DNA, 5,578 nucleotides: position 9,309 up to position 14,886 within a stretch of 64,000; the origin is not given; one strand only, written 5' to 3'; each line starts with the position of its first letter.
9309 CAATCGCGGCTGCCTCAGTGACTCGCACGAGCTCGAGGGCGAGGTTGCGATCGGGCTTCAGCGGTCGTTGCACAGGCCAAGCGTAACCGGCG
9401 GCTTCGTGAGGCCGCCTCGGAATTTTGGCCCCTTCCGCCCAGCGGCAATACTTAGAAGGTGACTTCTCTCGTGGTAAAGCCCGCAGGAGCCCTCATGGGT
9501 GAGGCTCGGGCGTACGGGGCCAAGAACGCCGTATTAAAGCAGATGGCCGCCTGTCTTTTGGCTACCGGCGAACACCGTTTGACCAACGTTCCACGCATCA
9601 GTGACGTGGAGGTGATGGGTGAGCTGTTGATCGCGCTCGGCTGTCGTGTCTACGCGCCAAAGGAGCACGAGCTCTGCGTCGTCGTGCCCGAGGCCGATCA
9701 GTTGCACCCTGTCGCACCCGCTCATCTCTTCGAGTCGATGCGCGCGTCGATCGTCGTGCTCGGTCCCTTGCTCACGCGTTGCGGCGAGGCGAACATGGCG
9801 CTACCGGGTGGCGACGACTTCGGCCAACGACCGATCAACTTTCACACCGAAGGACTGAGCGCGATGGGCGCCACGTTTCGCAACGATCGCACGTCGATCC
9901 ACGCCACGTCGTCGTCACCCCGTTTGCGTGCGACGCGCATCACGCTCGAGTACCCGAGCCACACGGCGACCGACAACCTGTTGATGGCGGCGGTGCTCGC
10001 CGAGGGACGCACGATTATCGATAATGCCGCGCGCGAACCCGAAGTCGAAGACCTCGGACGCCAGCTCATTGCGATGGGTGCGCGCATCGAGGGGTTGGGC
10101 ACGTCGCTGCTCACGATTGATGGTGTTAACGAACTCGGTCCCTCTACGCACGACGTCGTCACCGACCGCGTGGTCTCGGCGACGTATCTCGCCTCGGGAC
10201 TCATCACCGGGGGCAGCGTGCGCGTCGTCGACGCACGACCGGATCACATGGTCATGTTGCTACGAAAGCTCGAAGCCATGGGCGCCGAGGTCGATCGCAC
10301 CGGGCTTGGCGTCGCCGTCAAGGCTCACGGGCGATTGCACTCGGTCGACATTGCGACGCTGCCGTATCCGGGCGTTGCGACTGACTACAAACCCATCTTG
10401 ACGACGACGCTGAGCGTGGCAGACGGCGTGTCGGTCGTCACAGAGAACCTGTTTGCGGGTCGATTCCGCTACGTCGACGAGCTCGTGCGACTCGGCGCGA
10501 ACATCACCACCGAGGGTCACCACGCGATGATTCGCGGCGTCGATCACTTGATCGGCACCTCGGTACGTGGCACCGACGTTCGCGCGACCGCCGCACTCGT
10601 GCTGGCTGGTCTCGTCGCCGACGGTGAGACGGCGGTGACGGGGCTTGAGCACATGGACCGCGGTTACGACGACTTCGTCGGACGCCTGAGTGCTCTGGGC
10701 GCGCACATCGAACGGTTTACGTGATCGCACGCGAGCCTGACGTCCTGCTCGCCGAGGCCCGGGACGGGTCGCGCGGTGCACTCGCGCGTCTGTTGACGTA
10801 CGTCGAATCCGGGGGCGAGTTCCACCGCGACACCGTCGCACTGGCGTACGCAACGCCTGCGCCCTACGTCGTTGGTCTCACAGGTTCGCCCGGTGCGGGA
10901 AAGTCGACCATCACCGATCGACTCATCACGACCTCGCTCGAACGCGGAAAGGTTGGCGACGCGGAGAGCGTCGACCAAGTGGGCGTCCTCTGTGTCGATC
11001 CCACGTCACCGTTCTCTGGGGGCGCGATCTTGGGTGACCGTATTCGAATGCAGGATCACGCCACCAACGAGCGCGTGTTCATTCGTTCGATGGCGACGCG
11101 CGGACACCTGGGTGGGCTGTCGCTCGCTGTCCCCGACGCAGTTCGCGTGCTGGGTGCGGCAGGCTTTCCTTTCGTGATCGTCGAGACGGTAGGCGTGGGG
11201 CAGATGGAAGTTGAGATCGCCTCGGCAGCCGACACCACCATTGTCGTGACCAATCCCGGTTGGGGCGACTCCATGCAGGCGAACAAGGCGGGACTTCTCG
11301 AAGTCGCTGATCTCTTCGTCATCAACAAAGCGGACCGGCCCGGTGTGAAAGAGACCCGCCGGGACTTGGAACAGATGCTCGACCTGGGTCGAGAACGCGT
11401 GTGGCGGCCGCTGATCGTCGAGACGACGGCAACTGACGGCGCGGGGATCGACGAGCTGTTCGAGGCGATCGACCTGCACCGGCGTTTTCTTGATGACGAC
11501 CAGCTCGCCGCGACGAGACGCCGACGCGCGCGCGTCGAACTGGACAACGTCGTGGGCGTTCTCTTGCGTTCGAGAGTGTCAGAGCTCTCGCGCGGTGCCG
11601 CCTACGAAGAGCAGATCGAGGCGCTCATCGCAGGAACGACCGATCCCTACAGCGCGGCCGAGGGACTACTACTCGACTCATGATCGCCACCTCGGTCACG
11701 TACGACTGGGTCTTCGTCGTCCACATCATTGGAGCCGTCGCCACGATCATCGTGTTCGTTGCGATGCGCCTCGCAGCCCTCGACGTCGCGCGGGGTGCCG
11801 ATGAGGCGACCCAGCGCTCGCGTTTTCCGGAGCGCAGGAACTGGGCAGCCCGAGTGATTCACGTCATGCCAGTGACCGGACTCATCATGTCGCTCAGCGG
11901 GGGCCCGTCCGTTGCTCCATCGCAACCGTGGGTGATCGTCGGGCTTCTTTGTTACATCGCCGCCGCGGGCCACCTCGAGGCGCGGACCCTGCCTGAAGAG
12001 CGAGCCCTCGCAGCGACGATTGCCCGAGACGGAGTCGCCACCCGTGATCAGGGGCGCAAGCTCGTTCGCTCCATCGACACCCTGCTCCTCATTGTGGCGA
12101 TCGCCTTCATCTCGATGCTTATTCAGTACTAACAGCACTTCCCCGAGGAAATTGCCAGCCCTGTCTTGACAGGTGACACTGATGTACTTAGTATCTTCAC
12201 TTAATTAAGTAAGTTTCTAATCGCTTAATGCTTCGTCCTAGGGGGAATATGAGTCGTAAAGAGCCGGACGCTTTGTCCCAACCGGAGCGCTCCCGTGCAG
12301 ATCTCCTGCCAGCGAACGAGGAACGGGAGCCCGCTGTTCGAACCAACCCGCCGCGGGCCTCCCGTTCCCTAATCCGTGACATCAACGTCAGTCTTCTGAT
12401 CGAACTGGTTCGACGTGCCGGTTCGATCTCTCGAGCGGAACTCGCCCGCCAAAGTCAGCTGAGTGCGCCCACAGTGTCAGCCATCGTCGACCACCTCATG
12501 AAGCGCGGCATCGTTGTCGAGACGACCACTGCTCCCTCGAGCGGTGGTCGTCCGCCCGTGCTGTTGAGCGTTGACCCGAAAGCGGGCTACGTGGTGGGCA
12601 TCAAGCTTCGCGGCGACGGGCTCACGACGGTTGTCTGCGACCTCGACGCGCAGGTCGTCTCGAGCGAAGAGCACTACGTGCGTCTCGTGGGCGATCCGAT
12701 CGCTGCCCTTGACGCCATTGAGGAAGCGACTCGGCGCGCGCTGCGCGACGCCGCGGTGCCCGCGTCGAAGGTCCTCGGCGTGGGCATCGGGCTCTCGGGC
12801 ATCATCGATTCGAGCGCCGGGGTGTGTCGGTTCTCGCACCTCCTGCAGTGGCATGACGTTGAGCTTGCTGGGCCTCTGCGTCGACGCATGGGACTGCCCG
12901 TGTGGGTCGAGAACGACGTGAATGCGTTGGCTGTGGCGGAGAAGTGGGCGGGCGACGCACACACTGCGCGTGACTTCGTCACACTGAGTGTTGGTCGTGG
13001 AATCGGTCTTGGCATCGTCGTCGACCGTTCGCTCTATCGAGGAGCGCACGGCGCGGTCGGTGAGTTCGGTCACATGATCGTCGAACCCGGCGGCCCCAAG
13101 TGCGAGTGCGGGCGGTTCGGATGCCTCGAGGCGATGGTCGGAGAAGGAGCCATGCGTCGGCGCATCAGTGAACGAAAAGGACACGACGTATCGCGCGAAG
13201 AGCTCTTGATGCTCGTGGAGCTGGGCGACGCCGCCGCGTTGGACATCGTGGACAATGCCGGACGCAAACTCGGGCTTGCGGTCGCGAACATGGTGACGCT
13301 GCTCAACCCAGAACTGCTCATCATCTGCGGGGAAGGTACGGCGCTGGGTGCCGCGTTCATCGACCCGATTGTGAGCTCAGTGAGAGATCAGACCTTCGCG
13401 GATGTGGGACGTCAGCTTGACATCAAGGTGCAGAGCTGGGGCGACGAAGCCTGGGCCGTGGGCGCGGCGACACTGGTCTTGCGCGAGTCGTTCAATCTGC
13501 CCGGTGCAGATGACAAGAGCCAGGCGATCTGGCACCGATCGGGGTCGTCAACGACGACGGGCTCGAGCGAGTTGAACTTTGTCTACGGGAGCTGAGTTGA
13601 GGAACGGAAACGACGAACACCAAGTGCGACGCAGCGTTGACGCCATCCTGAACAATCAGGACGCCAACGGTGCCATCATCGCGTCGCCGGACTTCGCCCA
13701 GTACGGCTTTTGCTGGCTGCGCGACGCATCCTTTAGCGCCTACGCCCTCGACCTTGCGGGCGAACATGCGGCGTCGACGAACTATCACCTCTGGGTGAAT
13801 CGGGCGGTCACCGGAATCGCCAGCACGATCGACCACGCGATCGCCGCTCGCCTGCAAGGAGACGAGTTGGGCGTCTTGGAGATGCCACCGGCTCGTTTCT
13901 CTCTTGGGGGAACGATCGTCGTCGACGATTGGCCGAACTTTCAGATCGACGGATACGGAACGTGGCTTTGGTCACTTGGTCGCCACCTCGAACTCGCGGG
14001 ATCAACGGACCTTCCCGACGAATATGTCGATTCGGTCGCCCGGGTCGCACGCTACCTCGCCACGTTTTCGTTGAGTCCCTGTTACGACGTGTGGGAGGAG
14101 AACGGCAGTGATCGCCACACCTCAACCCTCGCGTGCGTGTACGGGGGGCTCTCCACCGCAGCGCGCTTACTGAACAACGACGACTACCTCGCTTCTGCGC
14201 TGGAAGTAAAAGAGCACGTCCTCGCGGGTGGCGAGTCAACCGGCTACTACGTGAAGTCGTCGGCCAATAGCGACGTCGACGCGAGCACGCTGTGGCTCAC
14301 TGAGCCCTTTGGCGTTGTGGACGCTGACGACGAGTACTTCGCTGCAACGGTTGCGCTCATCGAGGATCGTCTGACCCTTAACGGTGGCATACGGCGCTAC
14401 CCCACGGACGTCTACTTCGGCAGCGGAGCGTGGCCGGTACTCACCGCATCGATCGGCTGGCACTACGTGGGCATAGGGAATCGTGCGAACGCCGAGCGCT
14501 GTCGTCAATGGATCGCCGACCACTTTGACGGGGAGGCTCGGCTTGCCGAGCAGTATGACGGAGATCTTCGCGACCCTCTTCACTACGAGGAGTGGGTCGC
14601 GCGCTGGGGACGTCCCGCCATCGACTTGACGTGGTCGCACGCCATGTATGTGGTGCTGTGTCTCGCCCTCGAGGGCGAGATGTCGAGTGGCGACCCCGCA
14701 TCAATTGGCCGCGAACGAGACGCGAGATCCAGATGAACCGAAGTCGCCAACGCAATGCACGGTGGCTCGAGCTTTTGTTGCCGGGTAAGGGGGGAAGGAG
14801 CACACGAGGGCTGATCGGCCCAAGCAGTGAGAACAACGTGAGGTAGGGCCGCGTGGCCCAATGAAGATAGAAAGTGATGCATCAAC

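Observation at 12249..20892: Complete alpha-1,6-glucan import and breakdown operon: ROK - GH15 - ABC - cytoplasmic GH66 - ATPase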

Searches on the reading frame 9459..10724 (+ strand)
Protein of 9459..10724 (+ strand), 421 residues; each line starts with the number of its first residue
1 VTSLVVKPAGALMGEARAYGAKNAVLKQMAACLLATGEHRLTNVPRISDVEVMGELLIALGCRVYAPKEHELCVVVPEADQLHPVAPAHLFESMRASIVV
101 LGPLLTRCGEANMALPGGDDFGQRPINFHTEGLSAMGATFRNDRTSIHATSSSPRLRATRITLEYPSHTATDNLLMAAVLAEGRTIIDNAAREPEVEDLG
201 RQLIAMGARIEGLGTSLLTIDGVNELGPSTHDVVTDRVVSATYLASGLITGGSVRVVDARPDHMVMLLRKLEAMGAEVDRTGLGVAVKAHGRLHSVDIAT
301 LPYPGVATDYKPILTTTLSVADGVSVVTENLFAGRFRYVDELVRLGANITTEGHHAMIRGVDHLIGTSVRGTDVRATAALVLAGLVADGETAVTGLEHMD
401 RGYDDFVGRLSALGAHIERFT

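Call 72: search_protein_families(library=ncbifam, proteins=[window:9459-10724:+], max_evalue=1e-10)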
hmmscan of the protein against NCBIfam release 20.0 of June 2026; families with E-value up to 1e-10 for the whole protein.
window:9459-10724:+ (421 aa): 5 families
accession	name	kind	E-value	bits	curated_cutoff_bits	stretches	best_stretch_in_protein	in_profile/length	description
NF006873.0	PRK09369.1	subfamily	1.6e-143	478.4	297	1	1-420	1-417/419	UDP-N-acetylglucosamine 1-carboxyvinyltransferase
TIGR01072.1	murA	equivalog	2e-136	455.1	392.7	1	1-419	1-416/416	UDP-N-acetylglucosamine 1-carboxyvinyltransferase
NF009470.0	PRK12830.1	equivalog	1e-110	370.4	552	1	1-419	1-414/417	UDP-N-acetylglucosamine 1-carboxyvinyltransferase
TIGR01356.1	aroA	equivalog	3.2e-24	85.5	287.25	1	14-415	1-414/415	3-phosphoshikimate 1-carboxyvinyltransferase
NF011381.1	PRK14806.1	equivalog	7.8e-11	40.9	902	0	3-418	303-731/733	bifunctional prephenate dehydrogenase/3-phosphoshikimate 1-carboxyvinyltransferase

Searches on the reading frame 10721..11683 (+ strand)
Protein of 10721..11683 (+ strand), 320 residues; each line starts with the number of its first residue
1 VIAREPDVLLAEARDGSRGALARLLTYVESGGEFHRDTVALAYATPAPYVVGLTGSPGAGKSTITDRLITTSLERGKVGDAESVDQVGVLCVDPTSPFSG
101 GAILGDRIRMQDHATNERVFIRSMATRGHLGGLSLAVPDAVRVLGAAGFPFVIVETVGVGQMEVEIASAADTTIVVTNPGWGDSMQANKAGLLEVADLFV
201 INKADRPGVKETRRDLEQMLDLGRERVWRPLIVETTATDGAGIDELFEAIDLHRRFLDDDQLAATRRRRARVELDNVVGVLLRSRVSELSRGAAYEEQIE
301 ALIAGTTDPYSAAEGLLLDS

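Call 72: search_protein_families(library=ncbifam, proteins=[window:10721-11683:+], max_evalue=1e-10)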
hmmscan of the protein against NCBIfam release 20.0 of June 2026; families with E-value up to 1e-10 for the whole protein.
window:10721-11683:+ (320 aa): 3 families
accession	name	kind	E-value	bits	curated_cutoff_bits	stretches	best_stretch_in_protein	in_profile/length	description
TIGR00750.1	lao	equivalog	4.1e-87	292.1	240.75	1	16-316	1-298/300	methylmalonyl Co-A mutase-associated GTPase MeaB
NF006958.0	PRK09435.1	equivalog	7e-63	212.6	329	1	9-317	13-325/333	methylmalonyl Co-A mutase-associated GTPase MeaB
NF045497.1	IsobCoAmut_IcmF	equivalog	1.5e-42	145.5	1500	1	11-226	147-361/1076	fused isobutyryl-CoA mutase/GTPase IcmF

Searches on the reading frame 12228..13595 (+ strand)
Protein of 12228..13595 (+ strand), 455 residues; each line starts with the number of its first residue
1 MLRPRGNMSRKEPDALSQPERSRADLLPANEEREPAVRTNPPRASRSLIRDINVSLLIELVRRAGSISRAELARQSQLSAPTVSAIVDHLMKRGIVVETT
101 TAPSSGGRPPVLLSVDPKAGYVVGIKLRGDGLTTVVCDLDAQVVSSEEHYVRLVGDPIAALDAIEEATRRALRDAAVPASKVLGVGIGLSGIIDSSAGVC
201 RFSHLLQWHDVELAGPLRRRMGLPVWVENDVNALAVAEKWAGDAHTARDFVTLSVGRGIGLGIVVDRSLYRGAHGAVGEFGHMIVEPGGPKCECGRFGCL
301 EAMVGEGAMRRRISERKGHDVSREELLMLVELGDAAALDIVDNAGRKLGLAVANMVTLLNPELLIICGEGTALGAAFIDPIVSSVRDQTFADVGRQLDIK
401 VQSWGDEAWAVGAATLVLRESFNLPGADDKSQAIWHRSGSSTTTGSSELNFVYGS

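Call 3: search_protein_families(library=pfam, proteins=[window:12228-13595:+])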
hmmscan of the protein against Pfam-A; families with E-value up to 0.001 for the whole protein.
window:12228-13595:+ (455 aa): 4 families
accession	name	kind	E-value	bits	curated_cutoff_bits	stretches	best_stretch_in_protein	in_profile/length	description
PF00480.26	ROK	-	6.4e-57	193.7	22.9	1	123-419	2-293/294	ROK family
PF13412.12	HTH_24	-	1.4e-06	28.2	21.9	1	57-96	8-47/48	Winged helix-turn-helix DNA-binding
PF12802.13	MarR_2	-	4.4e-06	27.2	27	1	54-99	8-53/61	MarR family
PF01047.28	MarR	-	3.7e-05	23.9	24.6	1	59-96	10-47/59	MarR family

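Call 4: search_protein_families(library=ncbifam, proteins=[window:12228-13595:+])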
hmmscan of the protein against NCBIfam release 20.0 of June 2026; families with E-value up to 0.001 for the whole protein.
window:12228-13595:+ (455 aa): 14 families
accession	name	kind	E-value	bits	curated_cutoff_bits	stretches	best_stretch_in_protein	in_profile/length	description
NF047937.1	TransRegNagC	equivalog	3.9e-58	197.5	650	1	48-420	7-386/399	DNA-binding transcriptional regulator NagC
NF049930.1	TransRegMlc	equivalog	1.4e-50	172.8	530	1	49-417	13-389/405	sugar metabolism global transcriptional regulator Mlc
TIGR00744.1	ROK_glcA_fam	subfamily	2.3e-40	138.8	260.35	1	149-419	25-310/318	ROK family glucokinase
NF007251.0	PRK09698.1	equivalog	1.7e-25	89.9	253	1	120-414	6-293/304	allose kinase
NF003461.0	PRK05082.1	subfamily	2.2e-24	86.4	283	1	185-415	59-284/291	N-acetylmannosamine kinase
NF042998.1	bglucokin_BglK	equivalog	6.6e-23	81.4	550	1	180-413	52-281/291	beta-glucoside kinase BglK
NF009835.0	PRK13310.1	equivalog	5.5e-22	78.5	380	1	181-419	56-302/303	N-acetylglucosamine kinase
NF045551.1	GK_Pyrobac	equivalog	1.6e-21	76.9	500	1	184-420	50-283/294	ATP-dependent glucokinase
NF047821.1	NactlManKinNanK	equivalog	1.7e-21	77.1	450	1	185-382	59-254/288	N-acetylmannosamine kinase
NF007108.0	PRK09557.1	equivalog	3.1e-21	76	443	1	146-414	22-297/303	fructokinase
NF009836.0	PRK13311.1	equivalog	5.7e-11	42.1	551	1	184-360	59-245/256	N-acetyl-D-glucosamine kinase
NF045550.1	FrctkaseScrK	equivalog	2.8e-06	27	400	1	182-287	55-161/293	fructokinase ScrK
NF040939.2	trans_reg_lrs14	equivalog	0.00012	22.1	90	1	50-115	20-85/103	Lrs14 family HTH-type transcriptional regulator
NF053756.1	MreA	equivalog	0.0009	19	100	0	53-110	18-75/110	MreA family transcriptional regulator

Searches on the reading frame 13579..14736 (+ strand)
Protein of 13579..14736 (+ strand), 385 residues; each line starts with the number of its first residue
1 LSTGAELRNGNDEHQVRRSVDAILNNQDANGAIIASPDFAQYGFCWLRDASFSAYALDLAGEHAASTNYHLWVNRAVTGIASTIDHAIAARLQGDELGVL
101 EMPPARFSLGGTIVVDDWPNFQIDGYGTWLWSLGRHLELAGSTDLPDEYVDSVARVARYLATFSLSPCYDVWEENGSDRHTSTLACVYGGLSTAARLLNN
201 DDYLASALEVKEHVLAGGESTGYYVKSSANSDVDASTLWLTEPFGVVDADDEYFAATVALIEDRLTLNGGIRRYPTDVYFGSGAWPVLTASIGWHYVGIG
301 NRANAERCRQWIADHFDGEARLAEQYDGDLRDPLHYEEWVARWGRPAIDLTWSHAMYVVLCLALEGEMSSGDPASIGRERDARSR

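Call 3: search_protein_families(library=pfam, proteins=[window:13579-14736:+])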
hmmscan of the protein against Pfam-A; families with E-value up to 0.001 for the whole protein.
window:13579-14736:+ (385 aa): 1 family
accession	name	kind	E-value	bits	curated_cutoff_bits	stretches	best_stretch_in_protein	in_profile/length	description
PF00723.27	Glyco_hydro_15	-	1.3e-22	80.7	22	1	23-280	15-308/427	Glycosyl hydrolases family 15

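Call 4: search_protein_families(library=ncbifam, proteins=[window:13579-14736:+])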
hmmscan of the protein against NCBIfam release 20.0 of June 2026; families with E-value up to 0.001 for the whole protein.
window:13579-14736:+ (385 aa): 4 families
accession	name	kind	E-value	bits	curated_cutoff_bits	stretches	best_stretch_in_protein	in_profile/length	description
TIGR01577.1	oligosac_amyl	hypoth_equivalog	4.9e-32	111.3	820.7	1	16-364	258-613/616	oligosaccharide amylase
NF041084.1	trehalase_H1_Arch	equivalog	3.3e-18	65.6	820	1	121-327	333-544/570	alpha,alpha-trehalase TreH1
NF041085.1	trehalase_H2_Arch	equivalog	2.7e-11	42.6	1000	1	38-327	248-550/579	alpha,alpha-trehalase TreH2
TIGR01535.1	glucan_glucosid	equivalog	0.00032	19.3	741.9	0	117-211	349-443/662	glucan 1,4-alpha-glucosidase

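Call 6: search_solved_structures(query=window:13579-14736:+, show_alignments=2)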
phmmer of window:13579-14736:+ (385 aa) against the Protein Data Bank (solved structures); distinct sequences matched with E-value up to 0.001: 5.
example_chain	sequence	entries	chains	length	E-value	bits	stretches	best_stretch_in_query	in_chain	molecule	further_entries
5z3d_A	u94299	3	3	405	8.7e-63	216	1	14-361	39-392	Glycoside hydrolase 15-related protein | Isomaltose glucohydrolase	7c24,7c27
5z3a_A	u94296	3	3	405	2.5e-62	214.6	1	14-361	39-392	Glycoside hydrolase 15-related protein | Isomaltose glucohydrolase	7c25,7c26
5z3b_A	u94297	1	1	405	5.5e-62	213.4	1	14-361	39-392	Glycoside hydrolase 15-related protein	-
5z3e_A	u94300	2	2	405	1.9e-61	211.7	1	14-361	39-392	Glycoside hydrolase 15-related protein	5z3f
5z3c_A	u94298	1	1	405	1.9e-61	211.6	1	14-361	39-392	Glycoside hydrolase 15-related protein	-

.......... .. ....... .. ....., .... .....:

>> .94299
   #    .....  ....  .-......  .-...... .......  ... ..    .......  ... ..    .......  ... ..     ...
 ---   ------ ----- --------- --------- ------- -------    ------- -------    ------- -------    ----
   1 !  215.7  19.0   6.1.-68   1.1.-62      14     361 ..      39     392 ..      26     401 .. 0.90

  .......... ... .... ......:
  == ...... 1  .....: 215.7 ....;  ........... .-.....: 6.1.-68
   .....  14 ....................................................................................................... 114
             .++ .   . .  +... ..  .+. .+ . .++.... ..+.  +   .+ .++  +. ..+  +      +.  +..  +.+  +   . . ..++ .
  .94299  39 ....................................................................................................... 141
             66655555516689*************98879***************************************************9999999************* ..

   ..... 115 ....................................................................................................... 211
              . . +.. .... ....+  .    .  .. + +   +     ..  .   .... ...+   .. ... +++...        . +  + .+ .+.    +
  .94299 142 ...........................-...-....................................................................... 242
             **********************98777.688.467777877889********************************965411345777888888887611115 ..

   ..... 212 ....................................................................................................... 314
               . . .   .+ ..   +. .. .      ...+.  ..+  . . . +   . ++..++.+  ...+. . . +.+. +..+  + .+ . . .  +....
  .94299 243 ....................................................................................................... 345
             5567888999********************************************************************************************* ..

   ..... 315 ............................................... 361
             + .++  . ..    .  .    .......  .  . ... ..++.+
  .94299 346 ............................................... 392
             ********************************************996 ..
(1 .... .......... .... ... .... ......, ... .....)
